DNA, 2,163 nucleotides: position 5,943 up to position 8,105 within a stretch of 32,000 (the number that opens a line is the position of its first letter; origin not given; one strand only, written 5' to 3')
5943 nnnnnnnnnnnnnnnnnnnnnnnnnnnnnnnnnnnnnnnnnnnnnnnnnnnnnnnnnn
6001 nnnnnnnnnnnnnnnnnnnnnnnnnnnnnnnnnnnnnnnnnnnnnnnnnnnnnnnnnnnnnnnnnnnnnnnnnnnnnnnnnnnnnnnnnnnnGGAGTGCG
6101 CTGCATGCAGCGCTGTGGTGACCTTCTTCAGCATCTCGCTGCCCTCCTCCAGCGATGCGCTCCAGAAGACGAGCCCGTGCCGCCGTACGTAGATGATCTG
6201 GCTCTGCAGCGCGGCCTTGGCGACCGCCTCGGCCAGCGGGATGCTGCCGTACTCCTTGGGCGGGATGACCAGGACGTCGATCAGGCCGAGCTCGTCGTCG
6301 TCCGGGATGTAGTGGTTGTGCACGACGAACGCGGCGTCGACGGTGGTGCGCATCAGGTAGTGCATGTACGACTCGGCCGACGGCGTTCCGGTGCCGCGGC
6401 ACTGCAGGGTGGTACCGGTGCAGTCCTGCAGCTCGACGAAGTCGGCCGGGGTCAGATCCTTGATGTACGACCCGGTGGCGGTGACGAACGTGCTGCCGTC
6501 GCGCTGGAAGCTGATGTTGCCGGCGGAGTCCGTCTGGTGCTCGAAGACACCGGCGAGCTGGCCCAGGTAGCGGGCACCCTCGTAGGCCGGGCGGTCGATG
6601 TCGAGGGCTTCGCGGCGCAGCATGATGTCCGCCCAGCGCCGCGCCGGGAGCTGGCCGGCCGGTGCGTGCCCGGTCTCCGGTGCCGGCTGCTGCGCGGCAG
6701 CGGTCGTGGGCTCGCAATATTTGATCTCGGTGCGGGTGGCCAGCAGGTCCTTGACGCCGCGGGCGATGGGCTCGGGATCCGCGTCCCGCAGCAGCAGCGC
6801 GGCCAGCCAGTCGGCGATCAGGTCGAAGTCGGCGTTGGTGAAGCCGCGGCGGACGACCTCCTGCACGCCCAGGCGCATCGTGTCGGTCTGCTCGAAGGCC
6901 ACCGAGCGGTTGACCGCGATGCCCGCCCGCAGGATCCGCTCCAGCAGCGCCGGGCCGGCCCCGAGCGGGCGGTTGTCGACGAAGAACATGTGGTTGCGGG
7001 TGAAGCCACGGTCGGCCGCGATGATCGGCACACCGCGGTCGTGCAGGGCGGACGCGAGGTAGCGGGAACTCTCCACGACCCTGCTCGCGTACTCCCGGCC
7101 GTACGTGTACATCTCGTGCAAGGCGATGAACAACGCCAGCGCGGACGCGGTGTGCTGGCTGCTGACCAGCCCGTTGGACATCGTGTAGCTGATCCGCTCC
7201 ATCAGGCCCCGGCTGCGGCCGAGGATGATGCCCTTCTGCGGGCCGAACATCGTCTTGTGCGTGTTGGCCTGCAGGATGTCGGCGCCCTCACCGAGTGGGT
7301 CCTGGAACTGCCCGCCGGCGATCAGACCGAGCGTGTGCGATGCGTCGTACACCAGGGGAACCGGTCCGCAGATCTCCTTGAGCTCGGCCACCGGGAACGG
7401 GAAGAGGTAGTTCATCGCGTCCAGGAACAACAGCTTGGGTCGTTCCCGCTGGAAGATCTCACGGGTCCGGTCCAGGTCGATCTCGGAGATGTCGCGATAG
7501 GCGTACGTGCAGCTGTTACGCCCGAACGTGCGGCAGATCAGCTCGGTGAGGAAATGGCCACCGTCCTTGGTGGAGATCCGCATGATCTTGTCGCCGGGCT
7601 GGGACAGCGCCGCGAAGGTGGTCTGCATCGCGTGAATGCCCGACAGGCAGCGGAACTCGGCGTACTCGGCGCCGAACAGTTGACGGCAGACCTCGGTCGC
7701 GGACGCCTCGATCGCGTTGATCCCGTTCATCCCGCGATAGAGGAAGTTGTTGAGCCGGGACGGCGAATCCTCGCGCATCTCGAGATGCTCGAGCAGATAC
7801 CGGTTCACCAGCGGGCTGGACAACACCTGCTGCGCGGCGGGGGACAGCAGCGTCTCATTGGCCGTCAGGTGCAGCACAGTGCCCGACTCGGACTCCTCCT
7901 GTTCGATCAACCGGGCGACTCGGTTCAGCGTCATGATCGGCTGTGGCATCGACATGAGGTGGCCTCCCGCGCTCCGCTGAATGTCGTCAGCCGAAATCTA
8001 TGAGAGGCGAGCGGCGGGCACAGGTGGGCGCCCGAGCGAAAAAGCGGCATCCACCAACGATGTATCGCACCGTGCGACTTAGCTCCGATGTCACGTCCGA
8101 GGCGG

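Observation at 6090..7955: Two-domain fluorothreonine transaldolase; its class II aldolase-like domain is the only aldolase fold in the window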

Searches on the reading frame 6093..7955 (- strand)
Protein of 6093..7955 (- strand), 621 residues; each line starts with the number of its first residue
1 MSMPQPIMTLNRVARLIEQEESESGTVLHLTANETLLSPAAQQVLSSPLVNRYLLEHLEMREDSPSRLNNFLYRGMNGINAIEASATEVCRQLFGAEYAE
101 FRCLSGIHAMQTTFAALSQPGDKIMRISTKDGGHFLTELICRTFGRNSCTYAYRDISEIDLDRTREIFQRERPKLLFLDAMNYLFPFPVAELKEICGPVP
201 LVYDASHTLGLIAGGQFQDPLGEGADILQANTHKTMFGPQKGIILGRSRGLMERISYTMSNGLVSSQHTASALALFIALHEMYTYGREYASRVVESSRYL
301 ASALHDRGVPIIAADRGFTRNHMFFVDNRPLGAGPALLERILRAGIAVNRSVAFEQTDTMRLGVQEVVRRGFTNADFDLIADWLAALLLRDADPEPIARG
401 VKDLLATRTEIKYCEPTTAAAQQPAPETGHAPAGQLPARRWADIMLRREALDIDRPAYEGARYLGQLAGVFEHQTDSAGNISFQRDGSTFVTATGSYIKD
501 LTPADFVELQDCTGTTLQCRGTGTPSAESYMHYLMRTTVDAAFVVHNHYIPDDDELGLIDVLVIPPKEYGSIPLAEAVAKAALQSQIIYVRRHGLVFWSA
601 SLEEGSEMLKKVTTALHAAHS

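Call 3: search_protein_families(library=pfam, proteins=[window:6093-7955:-], max_evalue=1)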
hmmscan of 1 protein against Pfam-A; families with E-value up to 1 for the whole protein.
window:6093-7955:- (621 aa): 4 families
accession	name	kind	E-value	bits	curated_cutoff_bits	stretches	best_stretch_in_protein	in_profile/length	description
PF00464.25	SHMT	-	2.1e-33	116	27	1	12-383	7-398/399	Serine hydroxymethyltransferase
PF00596.27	Aldolase_II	-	3.3e-14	53.6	22.2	2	474-548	16-91/183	Class II Aldolase and Adducin N-terminal domain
PF03841.19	SelA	-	0.031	13.8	22.8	1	210-256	189-234/367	L-seryl-tRNA selenium transferase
PF24370.1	DUF7526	-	0.11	12.9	27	0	516-556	34-75/88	Family of unknown function (DUF7526)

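Call 4: search_protein_families(library=ncbifam, proteins=[window:6093-7955:-], max_evalue=1)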
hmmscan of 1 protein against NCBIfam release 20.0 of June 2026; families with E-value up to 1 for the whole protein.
window:6093-7955:- (621 aa): 18 families
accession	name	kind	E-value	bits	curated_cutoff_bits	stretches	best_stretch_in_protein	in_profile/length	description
TIGR04506.1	F_threo_transal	equivalog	0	1205.7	650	1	8-615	1-608/609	fluorothreonine transaldolase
NF000586.1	PRK00011.1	subfamily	1.6e-68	231.4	335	1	12-405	3-398/404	serine hydroxymethyltransferase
NF010094.0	PRK13580.1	equivalog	1.8e-28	99.5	735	2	123-392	170-448/496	glycine hydroxymethyltransferase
TIGR03328.1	salvage_mtnB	equivalog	2.6e-07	30.3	137.05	1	477-548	17-88/194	methylthioribulose 1-phosphate dehydratase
NF006413.0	PRK08660.1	equivalog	5.4e-07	29.6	203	1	478-606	23-161/184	aldolase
NF043034.1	OxoTetrPhDc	equivalog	9e-07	28.9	250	2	475-548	23-94/205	3-oxo-tetronate 4-phosphate decarboxylase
NF006208.0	PRK08333.1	equivalog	1.7e-06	27.8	267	1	478-604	26-165/189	aldolase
NF053831.1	RU1PAldHalo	equivalog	8.9e-06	25.3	300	1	477-548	23-91/208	ribulose-1-phosphate aldolase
NF040649.1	FucA_Meth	equivalog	1.2e-05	25.3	250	1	476-550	21-91/179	L-fuculose phosphate aldolase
NF005984.0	PRK08087.1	subfamily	6.2e-05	22.9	264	1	477-550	26-96/215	L-fuculose-phosphate aldolase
NF006672.0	PRK09220.1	equivalog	0.0001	21.7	226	1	477-549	31-102/209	methylthioribulose 1-phosphate dehydratase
TIGR01086.1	fucA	equivalog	0.00054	19.8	400.25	1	476-550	24-95/214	L-fuculose-phosphate aldolase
NF005244.0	PRK06754.1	equivalog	0.00068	18.9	281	1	478-550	28-101/214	methylthioribulose 1-phosphate dehydratase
NF005302.0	PRK06833.1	equivalog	0.0034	16.9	264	1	477-548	26-97/214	L-fuculose-phosphate aldolase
NF004527.0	PRK05874.1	equivalog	0.0073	15.9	308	1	477-549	27-100/218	L-fuculose-phosphate aldolase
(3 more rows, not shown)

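Call 5: search_solved_structures(query=window:6093-7955:-, max_evalue=0.01, show_alignments=2)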
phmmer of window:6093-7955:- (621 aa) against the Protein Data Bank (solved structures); distinct sequences matched with E-value up to 0.01: 89 (the best 60 are shown).
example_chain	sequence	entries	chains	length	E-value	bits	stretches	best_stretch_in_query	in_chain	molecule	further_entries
4bhd_A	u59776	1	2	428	2.2e-52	181.6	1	36-413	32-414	SERINE HYDROXYMETHYLTRANSFERASE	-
4uqv_A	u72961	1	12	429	2.2e-52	181.6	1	34-413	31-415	SERINE HYDROXYMETHYLTRANSFERASE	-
7k34_A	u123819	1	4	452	9.6e-42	146.5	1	59-406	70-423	Threonine aldolase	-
2dkj_A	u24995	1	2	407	4.4e-37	131.1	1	15-391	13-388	serine hydroxymethyltransferase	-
8ssy_A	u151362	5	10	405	5.3e-37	130.8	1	15-391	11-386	Serine hydroxymethyltransferase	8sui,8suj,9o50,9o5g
9boh_A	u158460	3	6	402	6.2e-37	130.6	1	15-391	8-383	Serine hydroxymethyltransferase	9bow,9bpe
10yn_A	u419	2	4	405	6.9e-37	130.4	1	15-391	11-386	Serine hydroxymethyltransferase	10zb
4j5u_A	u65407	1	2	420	1e-36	129.9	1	12-388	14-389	Serine hydroxymethyltransferase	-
3n0l_A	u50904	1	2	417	2.5e-34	122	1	27-405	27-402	Serine hydroxymethyltransferase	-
4mso_A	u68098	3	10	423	8.5e-33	116.9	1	15-399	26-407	Serine hydroxymethyltransferase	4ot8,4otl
4n0w_A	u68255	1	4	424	8.6e-33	116.9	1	15-399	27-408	Serine hydroxymethyltransferase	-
1kkj_A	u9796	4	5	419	2.4e-32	115.4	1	13-406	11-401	Serine Hydroxymethyltransferase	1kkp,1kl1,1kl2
2vmv_A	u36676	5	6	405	3.1e-32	115.1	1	13-398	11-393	SERINE HYDROXYMETHYLTRANSFERASE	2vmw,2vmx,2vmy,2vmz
2vi8_A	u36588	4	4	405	3.2e-32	115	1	13-398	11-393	SERINE HYDROXYMETHYLTRANSFERASE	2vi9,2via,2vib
2vmn_A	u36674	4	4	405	3.3e-32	115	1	13-398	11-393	SERINE HYDROXYMETHYLTRANSFERASE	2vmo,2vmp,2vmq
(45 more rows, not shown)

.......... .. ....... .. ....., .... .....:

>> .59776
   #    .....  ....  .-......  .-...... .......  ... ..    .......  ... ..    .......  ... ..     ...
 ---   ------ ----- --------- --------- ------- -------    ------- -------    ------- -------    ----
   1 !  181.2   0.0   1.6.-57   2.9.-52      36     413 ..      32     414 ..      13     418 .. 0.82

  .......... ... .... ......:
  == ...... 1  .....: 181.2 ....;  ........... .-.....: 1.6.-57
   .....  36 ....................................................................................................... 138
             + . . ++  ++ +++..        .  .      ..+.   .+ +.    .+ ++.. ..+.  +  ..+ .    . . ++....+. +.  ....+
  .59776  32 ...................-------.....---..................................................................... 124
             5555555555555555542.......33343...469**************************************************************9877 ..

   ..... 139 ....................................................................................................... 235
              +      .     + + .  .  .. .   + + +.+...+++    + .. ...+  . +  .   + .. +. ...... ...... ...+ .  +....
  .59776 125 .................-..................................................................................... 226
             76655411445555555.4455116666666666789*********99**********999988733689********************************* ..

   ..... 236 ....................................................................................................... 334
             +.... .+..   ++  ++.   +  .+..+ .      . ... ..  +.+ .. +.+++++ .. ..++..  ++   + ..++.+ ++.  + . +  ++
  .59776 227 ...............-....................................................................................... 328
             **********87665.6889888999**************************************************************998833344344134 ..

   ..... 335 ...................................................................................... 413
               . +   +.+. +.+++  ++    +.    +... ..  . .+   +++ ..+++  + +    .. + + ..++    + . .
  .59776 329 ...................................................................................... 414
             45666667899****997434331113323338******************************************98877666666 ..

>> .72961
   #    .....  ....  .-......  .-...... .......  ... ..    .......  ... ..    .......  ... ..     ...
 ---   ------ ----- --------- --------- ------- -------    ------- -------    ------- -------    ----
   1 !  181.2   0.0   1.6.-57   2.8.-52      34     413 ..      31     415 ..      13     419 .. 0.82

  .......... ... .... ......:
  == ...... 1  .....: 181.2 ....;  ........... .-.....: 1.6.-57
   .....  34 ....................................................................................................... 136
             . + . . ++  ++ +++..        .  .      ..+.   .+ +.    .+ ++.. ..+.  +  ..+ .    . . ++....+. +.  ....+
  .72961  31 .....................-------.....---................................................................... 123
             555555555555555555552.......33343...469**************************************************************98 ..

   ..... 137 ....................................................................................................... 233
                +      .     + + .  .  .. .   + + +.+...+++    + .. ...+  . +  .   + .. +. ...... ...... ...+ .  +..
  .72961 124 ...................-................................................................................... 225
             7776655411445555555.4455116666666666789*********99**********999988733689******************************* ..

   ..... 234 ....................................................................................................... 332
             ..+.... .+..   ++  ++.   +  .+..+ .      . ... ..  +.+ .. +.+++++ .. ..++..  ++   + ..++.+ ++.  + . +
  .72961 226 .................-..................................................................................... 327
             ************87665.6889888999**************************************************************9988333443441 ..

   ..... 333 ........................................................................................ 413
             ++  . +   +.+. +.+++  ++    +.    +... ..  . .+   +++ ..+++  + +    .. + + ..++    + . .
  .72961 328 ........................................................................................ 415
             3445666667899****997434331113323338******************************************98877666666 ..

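Call 14: find_homologous_proteins(query=window:6093-7955:-, max_evalue=1e-10)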
Query window:6093-7955:- (621 aa): 501 proteins with E <= 1e-10 among 8000 candidates; the best 120 are listed.
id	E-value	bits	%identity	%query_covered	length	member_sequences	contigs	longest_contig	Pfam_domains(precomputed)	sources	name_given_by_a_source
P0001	0.0e+0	1390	100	99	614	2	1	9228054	PF00464.26,PF00596.28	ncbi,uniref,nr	ncbi:fluorothreonine transaldolase [Actinoplanes sp. N902-109]|uniref:fluorothreonine transaldolase 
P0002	0.0e+0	1153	83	99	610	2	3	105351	PF00464.26,PF00596.28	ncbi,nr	ncbi:fluorothreonine transaldolase [Paractinoplanes deccanensis]|nr:fluorothreonine transaldolase [A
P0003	0.0e+0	1152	83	97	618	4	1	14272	PF00464.26,PF00596.28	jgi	jgi:fluorothreonine transaldolase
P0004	0.0e+0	1124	81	99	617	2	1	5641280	PF00464.26,PF00596.28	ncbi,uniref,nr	ncbi:fluorothreonine transaldolase [Micromonospora tarapacensis]|uniref:fluorothreonine transaldolas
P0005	0.0e+0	1021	73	98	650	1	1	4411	PF00464.26,PF00596.28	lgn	-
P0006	1.2e-297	1006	73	98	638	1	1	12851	PF00464.26,PF00596.28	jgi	jgi:fluorothreonine transaldolase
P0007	1.1e-295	1000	72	99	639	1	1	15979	PF00464.26,PF00596.28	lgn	-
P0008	1.6e-289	980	70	98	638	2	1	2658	PF00464.26,PF00596.28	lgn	-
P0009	5.3e-278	942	67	98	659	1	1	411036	PF00464.26,PF00596.28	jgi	jgi:fluorothreonine transaldolase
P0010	6.3e-278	941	69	97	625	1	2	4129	PF00464.26,PF00596.28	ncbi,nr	ncbi:MAG: fluorothreonine transaldolase [Gemmatimonadaceae bacterium]|nr:fluorothreonine transaldola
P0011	3.4e-277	939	67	99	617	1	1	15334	PF00464.26,PF00596.28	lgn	-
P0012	3.7e-277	939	68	99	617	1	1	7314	PF00464.26,PF00596.28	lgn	-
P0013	5.7e-273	925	67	97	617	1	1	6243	PF00464.26,PF00596.28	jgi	jgi:fluorothreonine transaldolase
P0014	2.2e-272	923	66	98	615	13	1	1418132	PF00464.26,PF00596.28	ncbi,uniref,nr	ncbi:fluorothreonine transaldolase [Nocardia brasiliensis]|uniref:fluorothreonine transaldolase n=1 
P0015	2.3e-268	910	66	97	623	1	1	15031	PF00464.26,PF00596.28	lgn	-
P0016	1.1e-267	907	66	97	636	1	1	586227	PF00464.26,PF00596.28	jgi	jgi:fluorothreonine transaldolase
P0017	3.4e-266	903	65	99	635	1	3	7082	PF00464.26,PF00596.28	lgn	-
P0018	2.9e-265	899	65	98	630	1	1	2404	PF00464.26,PF00596.28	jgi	jgi:fluorothreonine transaldolase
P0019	7.8e-264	895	64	97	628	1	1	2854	PF00464.26,PF00596.28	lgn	-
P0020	3.9e-263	892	64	98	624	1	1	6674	PF00464.26,PF00596.28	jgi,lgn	jgi:fluorothreonine transaldolase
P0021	1.3e-260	884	63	98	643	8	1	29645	PF00464.26,PF00596.28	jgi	-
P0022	1.6e-259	881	63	98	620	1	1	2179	PF00464.26,PF00596.28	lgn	-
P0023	6.1e-258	875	63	98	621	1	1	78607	PF00464.26,PF00596.28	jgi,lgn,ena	-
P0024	2.3e-254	864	62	98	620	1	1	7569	PF00464.26,PF00596.28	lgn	-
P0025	1.8e-253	861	62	99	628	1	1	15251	PF00464.26,PF00596.28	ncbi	-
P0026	6.2e-248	842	61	98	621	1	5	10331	PF00464.26,PF00596.28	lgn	-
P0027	4.7e-246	836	59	97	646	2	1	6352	PF00464.26,PF00596.28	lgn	-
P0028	1.2e-245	835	62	98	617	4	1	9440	PF00464.26,PF00596.28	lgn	-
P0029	2.2e-245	834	60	99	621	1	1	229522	PF00464.26,PF00596.28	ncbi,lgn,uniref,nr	ncbi:fluorothreonine transaldolase [Actinopolyspora mzabensis]|uniref:Fluorothreonine transaldolase 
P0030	2.4e-240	817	61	97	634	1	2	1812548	PF00464.26,PF00596.28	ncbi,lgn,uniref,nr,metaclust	ncbi:fluorothreonine transaldolase [Streptantibioticus cattleyicolor]|uniref:Fluorothreonine transal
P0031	2.2e-239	814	59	97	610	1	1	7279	PF00464.26,PF00596.28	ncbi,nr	ncbi:MAG: fluorothreonine transaldolase [Actinobacteria bacterium]|nr:fluorothreonine transaldolase 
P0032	2.2e-239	814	61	97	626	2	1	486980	PF00464.26,PF00596.28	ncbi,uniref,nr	ncbi:fluorothreonine transaldolase [Streptomyces sp. SAJ15]|uniref:fluorothreonine transaldolase n=1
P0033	1.2e-238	812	61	98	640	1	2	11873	PF00464.26,PF00596.28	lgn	-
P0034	2.3e-238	811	60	98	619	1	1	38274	PF00464.26,PF00596.28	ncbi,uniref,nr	ncbi:fluorothreonine transaldolase [Amycolatopsis sp. H20-H5]|uniref:fluorothreonine transaldolase n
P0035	3.2e-236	804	60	97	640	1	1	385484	PF00464.26,PF00596.28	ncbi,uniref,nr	ncbi:fluorothreonine transaldolase [Streptomyces iconiensis]|uniref:Fluorothreonine transaldolase n=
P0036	4.3e-236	803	60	96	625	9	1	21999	PF00464.26,PF00596.28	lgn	-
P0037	8.7e-234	796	59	98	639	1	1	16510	PF00464.26,PF00596.28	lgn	-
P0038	1.5e-232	792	59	99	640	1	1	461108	PF00464.26,PF00596.28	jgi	jgi:fluorothreonine transaldolase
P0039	1.1e-230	785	58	97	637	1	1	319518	PF00464.26,PF00596.28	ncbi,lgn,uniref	ncbi:fluorothreonine transaldolase [Streptomyces xinghaiensis]|uniref:fluorothreonine transaldolase 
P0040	1.3e-230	785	60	96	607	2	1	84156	PF00464.26,PF00596.28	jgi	jgi:fluorothreonine transaldolase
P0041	3.3e-230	784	62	93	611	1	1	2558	PF00464.26,PF00596.28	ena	-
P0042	4.7e-229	780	60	94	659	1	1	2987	PF00464.26,PF00596.28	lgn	-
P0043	1.0e-228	779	59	97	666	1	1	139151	PF00464.26,PF00596.28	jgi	jgi:fluorothreonine transaldolase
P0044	3.7e-228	777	56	99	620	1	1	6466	PF00464.26,PF00596.28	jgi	jgi:fluorothreonine transaldolase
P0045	1.2e-227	775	57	97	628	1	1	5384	PF00464.26,PF00596.28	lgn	-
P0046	2.1e-227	774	59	97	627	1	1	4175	PF00464.26,PF00596.28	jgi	jgi:fluorothreonine transaldolase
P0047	7.4e-227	773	58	96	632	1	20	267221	PF00464.26,PF00596.28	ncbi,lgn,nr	ncbi:hypothetical protein GCM10010116_13330 [Microbispora rosea subsp. aerata]|nr:fluorothreonine tr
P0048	3.8e-226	770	56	97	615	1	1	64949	PF00464.26,PF00596.28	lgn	-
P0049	2.7e-225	767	57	98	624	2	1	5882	PF00464.26,PF00596.28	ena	-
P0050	1.2e-224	765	56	97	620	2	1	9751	PF00464.26,PF00596.28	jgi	jgi:fluorothreonine transaldolase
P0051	2.7e-224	764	56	97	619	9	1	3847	PF00464.26,PF00596.28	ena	-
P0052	1.8e-223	761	56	98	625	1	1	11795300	PF00464.26,PF00596.28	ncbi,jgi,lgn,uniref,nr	ncbi:fluorothreonine transaldolase [Actinoallomurus sp. NBC_01490]|jgi:fluorothreonine transaldolase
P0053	3.3e-223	761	57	98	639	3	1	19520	PF00464.26,PF00596.28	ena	-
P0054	3.6e-223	761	56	99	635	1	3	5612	PF00464.26,PF00596.28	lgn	-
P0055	7.3e-223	759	56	97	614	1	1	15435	PF00464.26,PF00596.28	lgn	-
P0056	4.1e-222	757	55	99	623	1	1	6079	PF00464.26,PF00596.28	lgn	-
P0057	2.1e-221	755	57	97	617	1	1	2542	PF00464.26,PF00596.28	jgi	jgi:fluorothreonine transaldolase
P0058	8.3e-221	753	56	98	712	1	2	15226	PF00464.26,PF00596.28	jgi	jgi:fluorothreonine transaldolase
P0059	1.1e-220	752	54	99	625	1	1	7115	PF00464.26,PF00596.28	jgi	jgi:fluorothreonine transaldolase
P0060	4.8e-220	750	58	98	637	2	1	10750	PF00464.26,PF00596.28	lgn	-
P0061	9.0e-220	749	55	98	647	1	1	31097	PF00464.26,PF00596.28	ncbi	ncbi:MAG: fluorothreonine transaldolase [Candidatus Micrarchaeota archaeon]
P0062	1.8e-219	748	55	97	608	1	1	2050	PF00464.26,PF00596.28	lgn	-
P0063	2.7e-219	748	55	97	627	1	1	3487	PF00464.26,PF00596.28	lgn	-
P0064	3.0e-219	748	57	98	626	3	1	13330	PF00464.26,PF00596.28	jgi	jgi:fluorothreonine transaldolase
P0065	3.9e-218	744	55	98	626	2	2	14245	PF00464.26,PF00596.28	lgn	-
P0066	3.7e-216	737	56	96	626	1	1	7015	PF00464.26,PF00596.28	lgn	-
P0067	5.8e-216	737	54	99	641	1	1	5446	PF00464.26,PF00596.28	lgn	-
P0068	1.5e-215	735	53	96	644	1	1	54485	PF00464.26,PF00596.28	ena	-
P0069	1.4e-210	719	51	98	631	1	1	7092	PF00464.26,PF00596.28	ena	-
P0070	4.7e-209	714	53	98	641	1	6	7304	PF00464.26,PF00596.28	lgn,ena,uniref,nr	uniref:Fluorothreonine transaldolase n=1 Tax=Candidatus Kentrum sp. DK TaxID=2126562 RepID=A0A450T1A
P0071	1.2e-202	693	51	97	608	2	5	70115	PF00464.26,PF00596.28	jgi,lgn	-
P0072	9.7e-200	683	50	97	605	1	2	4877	PF00464.26,PF00596.28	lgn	-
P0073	3.6e-199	681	52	99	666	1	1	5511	PF00464.26,PF00596.28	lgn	-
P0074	1.5e-198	679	52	96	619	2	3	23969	PF00464.26,PF00596.28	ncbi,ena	-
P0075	2.8e-197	675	52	96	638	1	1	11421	PF00464.26,PF00596.28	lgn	-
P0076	1.0e-195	670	52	95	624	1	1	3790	PF00464.26,PF00596.28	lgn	-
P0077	3.6e-195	668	49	98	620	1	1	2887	PF00464.26,PF00596.28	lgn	-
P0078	3.0e-194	665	51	95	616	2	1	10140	PF00464.26,PF00596.28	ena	-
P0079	7.8e-194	664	48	98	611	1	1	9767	PF00464.26,PF00596.28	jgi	-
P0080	1.6e-193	663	50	97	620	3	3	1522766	PF00464.26,PF00596.28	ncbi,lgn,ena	-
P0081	4.4e-193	661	52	96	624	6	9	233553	PF00464.26,PF00596.28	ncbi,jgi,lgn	jgi:fluorothreonine transaldolase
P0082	1.1e-192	660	51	95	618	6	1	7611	PF00464.26,PF00596.28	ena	-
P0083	3.4e-192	658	51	95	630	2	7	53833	PF00464.26,PF00596.28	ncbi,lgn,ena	-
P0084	4.6e-192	658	52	95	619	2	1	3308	PF00464.26,PF00596.28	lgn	-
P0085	3.3e-191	655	51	95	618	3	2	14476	PF00464.26,PF00596.28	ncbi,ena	-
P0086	2.9e-190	652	51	95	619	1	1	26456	PF00464.26,PF00596.28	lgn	-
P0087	2.6e-189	649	49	97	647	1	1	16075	PF00464.26,PF00596.28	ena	-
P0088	3.4e-187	642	50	95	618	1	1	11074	PF00464.26,PF00596.28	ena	-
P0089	1.7e-186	639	50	96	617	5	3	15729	PF00464.26,PF00596.28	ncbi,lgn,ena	-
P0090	2.6e-186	639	52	95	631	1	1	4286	PF00464.26,PF00596.28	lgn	-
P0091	1.3e-185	636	50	98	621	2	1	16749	PF00464.26,PF00596.28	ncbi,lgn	-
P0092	2.3e-184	632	50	97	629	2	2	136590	PF00464.26,PF00596.28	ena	-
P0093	9.8e-183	627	49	96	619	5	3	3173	PF00464.26,PF00596.28,PF00155.28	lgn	-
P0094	6.8e-182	624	47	95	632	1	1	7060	PF00464.26,PF00596.28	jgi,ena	-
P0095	8.0e-182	624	55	81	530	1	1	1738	PF00464.26,PF00596.28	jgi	jgi:fluorothreonine transaldolase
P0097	1.3e-174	600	55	79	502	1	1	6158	PF00464.26,PF00596.28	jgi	jgi:fluorothreonine transaldolase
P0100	7.1e-162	558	47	87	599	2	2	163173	PF00464.26,PF00596.28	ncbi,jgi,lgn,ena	-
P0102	1.8e-146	507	46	81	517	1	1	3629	PF00464.26,PF00596.28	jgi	jgi:fluorothreonine transaldolase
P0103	5.1e-138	479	47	78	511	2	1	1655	PF00464.26,PF00596.28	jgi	jgi:fluorothreonine transaldolase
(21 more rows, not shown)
